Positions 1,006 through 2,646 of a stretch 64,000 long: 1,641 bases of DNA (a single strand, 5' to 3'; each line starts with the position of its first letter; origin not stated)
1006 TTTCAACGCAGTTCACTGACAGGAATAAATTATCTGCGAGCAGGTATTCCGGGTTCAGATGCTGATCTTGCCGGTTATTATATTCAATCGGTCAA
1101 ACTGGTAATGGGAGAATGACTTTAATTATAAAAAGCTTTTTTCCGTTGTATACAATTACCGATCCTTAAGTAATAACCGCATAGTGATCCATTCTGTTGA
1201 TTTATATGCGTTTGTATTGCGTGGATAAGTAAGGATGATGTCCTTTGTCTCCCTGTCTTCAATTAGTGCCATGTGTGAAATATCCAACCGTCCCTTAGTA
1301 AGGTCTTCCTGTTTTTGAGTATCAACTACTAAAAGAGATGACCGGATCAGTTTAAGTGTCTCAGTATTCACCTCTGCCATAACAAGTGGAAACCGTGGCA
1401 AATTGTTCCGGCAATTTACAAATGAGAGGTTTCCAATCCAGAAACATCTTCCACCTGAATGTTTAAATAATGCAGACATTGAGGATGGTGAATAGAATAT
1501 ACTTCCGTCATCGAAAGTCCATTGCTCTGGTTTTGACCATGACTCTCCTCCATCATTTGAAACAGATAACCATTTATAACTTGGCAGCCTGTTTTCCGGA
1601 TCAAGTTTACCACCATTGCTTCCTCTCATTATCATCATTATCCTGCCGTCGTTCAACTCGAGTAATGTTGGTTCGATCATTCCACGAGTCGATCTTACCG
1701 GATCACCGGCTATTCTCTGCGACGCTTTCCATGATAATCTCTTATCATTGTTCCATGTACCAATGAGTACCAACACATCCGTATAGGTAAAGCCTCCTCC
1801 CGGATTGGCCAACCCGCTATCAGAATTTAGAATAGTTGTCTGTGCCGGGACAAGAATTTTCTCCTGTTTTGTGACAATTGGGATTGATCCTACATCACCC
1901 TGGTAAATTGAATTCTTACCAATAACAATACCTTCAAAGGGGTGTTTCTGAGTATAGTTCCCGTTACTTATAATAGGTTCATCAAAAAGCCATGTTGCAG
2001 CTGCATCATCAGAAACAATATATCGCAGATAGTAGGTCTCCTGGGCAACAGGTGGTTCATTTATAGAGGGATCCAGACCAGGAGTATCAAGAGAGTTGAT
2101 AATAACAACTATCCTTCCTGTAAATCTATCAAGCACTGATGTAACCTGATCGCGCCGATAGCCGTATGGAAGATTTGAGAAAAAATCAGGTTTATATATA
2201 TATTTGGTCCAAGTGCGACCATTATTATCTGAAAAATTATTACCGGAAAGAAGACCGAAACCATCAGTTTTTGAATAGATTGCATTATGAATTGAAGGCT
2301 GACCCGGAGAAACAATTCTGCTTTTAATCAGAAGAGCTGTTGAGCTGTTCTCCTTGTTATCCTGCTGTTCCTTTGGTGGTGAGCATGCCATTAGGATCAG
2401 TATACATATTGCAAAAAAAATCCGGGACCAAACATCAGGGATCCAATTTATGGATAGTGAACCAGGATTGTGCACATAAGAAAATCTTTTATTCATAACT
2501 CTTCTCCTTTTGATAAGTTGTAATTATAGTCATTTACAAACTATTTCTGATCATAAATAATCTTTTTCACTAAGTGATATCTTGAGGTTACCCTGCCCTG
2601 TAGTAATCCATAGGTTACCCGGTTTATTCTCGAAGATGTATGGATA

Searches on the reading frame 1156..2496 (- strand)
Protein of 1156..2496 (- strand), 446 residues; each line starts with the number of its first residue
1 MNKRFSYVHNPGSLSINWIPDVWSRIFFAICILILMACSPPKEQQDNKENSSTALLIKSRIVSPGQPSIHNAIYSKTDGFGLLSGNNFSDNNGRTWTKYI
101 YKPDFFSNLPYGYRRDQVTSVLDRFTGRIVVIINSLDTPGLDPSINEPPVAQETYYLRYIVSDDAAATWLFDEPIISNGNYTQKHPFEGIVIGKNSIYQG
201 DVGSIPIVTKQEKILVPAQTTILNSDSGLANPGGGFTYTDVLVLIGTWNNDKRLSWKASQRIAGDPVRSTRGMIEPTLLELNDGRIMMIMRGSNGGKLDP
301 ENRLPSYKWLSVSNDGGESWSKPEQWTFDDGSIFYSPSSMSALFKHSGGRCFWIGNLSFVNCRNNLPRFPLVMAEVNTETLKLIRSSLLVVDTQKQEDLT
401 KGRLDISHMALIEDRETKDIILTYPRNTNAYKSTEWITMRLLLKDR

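Call 9: search_protein_families(library=pfam, proteins=[window:1156-2496:-], max_evalue=0.01)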
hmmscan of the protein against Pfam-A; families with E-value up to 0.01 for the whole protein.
window:1156-2496:- (446 aa): 2 families
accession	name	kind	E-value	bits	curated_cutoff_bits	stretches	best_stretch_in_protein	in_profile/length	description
PF13088.12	BNR_2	-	1.5e-09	38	31.4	1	155-374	80-239/277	BNR repeat-like domain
PF13859.12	BNR_3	-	0.0011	18.9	27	1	200-321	122-211/308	BNR repeat-like domain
